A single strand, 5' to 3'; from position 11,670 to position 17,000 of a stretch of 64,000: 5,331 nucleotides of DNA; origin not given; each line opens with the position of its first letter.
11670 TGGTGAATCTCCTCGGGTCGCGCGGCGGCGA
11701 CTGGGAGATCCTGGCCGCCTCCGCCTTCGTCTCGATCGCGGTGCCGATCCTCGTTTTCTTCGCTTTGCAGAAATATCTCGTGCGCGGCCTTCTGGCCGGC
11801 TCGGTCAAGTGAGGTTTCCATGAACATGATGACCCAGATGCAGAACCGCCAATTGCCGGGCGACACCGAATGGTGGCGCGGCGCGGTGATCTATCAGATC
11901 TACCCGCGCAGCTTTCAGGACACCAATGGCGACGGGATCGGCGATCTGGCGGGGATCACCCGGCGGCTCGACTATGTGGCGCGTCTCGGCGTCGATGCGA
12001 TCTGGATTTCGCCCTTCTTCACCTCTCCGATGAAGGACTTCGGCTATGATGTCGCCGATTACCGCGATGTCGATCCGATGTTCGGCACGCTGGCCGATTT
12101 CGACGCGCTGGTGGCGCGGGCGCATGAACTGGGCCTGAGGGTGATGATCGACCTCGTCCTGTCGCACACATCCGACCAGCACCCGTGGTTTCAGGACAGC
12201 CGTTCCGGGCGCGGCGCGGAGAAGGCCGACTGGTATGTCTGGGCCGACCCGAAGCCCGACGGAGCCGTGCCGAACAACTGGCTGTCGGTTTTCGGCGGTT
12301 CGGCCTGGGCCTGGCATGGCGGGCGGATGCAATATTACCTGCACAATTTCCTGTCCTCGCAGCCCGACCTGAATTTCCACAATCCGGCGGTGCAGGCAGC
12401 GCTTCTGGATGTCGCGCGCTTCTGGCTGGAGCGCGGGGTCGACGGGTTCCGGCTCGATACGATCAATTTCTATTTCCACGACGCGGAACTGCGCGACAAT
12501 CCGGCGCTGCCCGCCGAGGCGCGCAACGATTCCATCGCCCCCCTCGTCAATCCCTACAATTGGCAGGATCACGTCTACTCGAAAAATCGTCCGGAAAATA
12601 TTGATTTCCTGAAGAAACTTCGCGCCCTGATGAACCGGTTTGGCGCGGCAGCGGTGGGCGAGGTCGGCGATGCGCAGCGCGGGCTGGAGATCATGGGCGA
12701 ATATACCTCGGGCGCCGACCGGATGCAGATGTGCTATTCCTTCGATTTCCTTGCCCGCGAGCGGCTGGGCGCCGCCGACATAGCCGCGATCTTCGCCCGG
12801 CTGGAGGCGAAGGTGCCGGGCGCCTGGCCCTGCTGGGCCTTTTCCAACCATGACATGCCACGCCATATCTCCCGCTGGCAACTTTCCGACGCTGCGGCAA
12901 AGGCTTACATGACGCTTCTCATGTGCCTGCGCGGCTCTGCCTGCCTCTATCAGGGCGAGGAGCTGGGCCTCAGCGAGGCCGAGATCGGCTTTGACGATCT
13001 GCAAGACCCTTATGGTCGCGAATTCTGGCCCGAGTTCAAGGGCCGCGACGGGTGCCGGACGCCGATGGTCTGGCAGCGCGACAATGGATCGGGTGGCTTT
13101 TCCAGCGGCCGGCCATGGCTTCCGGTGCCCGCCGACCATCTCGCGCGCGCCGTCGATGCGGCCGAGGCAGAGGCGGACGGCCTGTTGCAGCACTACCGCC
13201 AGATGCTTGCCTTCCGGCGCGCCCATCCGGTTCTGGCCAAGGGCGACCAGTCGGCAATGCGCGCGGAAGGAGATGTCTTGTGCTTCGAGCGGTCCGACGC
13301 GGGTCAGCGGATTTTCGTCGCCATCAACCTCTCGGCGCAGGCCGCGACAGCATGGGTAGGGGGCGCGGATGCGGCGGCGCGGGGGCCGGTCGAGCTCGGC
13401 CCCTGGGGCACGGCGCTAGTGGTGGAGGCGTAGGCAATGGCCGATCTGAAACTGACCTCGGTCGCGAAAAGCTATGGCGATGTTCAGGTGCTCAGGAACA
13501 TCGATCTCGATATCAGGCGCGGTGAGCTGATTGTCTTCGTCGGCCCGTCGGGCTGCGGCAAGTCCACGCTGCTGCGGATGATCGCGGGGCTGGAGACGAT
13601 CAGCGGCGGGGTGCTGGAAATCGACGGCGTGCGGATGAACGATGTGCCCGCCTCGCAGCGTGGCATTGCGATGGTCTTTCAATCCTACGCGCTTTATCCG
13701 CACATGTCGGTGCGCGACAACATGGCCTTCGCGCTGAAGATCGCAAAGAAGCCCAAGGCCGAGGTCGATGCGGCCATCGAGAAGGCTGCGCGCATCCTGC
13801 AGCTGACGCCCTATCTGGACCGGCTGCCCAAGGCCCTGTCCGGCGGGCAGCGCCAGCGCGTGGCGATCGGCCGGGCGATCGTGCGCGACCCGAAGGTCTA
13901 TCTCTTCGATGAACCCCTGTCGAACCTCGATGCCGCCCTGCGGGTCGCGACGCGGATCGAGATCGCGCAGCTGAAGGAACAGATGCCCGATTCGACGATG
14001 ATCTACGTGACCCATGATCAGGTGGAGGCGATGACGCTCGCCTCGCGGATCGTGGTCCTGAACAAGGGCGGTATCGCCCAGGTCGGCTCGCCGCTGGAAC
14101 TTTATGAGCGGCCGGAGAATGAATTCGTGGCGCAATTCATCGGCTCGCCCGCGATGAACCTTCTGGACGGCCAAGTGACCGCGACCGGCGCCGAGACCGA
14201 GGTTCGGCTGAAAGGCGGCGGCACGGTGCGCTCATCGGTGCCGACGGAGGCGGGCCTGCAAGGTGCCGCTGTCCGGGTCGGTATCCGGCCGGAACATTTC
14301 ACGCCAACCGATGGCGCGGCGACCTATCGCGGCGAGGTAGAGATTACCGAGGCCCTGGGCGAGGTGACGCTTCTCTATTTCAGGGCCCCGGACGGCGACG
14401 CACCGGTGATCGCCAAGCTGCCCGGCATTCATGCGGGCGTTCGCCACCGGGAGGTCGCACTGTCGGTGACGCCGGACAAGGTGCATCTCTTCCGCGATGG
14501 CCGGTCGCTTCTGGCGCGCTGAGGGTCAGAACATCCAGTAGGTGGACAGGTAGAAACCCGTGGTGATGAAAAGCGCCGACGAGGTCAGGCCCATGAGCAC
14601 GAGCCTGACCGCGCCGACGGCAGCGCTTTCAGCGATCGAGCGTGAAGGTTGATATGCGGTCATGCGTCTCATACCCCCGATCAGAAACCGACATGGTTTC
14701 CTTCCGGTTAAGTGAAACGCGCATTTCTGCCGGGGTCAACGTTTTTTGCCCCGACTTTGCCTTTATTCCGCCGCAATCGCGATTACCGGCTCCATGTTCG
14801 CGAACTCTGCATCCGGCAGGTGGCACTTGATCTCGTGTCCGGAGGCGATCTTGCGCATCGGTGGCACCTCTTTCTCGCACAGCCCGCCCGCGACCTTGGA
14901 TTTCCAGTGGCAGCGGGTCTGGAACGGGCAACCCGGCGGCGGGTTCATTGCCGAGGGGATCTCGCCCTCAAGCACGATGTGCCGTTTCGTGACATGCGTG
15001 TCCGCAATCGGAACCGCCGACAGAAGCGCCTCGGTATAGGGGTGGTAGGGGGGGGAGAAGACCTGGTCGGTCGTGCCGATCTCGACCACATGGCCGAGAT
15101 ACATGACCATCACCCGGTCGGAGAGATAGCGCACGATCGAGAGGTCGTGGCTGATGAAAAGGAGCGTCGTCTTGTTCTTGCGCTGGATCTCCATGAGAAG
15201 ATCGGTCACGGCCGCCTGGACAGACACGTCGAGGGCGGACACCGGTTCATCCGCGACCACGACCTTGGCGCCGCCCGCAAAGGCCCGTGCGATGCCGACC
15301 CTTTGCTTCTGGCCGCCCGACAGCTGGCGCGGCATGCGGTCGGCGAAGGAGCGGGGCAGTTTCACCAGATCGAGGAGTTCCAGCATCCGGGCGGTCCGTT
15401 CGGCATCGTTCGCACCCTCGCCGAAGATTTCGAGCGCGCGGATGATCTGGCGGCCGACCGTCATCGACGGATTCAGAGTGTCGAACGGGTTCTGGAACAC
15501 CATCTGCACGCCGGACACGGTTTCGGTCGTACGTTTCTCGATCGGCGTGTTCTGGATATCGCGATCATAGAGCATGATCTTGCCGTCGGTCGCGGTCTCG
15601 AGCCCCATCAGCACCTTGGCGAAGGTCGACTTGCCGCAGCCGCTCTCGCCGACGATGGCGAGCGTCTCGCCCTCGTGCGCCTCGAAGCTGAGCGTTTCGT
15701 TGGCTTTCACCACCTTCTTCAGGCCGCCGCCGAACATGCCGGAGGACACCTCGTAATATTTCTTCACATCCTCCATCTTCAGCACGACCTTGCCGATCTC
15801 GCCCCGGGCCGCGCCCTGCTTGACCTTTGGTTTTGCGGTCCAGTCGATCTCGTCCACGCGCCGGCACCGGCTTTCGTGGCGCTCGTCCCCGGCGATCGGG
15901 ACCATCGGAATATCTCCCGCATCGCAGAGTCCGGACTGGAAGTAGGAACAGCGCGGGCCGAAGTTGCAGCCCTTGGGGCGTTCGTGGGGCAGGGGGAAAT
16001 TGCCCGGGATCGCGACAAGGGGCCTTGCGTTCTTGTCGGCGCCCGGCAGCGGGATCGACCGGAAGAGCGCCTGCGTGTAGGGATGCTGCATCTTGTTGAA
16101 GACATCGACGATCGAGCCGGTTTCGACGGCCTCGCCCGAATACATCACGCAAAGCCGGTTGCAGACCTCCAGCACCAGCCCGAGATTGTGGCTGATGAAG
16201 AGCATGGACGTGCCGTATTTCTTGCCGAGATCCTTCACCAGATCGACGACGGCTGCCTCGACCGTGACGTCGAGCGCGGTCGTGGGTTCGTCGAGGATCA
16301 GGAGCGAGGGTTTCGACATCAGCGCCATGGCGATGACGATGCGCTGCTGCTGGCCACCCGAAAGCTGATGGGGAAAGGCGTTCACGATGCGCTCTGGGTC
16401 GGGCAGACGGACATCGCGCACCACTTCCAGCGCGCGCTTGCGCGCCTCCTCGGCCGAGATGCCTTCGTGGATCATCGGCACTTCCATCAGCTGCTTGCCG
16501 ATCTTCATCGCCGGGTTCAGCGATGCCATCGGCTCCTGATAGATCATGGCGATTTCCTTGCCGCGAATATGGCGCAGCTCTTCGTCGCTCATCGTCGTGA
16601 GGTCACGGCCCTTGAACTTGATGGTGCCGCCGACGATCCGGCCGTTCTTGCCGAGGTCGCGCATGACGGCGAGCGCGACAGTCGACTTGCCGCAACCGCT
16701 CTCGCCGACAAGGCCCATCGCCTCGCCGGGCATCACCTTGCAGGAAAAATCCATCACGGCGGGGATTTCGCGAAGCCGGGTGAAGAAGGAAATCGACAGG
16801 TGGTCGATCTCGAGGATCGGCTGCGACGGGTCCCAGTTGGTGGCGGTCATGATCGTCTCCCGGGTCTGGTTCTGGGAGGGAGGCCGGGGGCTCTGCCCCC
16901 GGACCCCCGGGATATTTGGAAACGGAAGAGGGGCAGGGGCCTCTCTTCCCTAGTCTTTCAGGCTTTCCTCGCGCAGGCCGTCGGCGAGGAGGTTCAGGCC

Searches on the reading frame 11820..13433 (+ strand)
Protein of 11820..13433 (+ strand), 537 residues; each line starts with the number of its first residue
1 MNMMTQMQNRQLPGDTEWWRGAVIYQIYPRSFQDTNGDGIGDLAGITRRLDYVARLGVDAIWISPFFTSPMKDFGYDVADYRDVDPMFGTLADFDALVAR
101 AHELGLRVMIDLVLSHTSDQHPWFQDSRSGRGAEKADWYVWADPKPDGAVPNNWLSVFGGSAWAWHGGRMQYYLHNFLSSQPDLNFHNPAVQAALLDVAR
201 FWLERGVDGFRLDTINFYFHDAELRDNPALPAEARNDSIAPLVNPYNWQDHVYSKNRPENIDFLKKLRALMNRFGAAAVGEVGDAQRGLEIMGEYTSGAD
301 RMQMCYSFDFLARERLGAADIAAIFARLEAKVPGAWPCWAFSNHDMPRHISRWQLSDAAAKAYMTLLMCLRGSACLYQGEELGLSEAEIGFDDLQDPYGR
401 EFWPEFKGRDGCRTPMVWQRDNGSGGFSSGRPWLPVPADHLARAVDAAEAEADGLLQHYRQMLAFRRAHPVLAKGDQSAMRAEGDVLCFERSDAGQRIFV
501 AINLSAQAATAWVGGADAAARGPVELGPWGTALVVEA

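Call 60: search_protein_families(library=pfam, proteins=[window:11820-13433:+], max_evalue=0.00001)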
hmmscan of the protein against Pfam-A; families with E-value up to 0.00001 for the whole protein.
window:11820-13433:+ (537 aa): 2 families
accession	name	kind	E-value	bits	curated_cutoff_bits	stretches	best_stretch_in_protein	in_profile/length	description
PF00128.31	Alpha-amylase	-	3.8e-124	415.8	22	1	26-475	1-446/446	Alpha amylase, catalytic domain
PF11941.14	DUF3459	-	1.7e-08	35.1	22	1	458-512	1-59/90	Domain of unknown function (DUF3459)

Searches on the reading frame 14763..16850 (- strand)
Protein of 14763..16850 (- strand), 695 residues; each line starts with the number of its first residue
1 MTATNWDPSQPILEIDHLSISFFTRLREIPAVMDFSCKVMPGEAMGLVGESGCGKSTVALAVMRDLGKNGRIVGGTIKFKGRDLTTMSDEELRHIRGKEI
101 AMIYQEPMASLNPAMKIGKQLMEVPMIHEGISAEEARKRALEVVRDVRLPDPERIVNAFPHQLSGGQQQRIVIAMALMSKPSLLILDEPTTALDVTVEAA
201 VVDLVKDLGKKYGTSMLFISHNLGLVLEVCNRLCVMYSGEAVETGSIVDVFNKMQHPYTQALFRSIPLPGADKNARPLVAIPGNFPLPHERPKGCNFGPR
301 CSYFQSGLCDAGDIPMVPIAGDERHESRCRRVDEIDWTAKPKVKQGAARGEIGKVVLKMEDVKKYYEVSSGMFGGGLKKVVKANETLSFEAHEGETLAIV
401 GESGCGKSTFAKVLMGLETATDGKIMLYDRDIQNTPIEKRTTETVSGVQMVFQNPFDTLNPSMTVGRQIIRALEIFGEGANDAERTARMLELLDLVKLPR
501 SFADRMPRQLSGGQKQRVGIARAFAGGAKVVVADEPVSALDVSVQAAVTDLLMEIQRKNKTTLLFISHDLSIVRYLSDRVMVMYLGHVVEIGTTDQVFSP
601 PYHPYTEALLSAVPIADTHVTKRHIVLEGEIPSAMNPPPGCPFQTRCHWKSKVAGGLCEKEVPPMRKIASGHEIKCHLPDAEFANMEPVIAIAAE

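Call 60: search_protein_families(library=pfam, proteins=[window:14763-16850:-], max_evalue=0.00001)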
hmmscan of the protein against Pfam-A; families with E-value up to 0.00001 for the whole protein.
window:14763-16850:- (695 aa): 6 families
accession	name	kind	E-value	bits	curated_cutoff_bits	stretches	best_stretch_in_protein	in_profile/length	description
PF00005.33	ABC_tran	-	3.4e-64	216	25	2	386-537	3-136/137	ABC transporter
PF08352.17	oligo_HPY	-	8e-34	116.3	27.1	2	589-650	1-61/65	Oligopeptide/dipeptide transporter, C-terminal region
PF02463.25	SMC_N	-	3.7e-13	49.8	40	0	395-576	25-205/220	RecF/RecN/SMC N terminal domain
PF13304.12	AAA_21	-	4.1e-12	47.2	27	0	161-226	236-303/304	AAA domain, putative AbiEii toxin, Type IV TA system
PF13191.12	AAA_16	-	9.5e-08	33.2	32.6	0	22-81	2-62/167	AAA ATPase domain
PF13401.12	AAA_22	-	8e-06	26.6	27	0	396-418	7-29/130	AAA domain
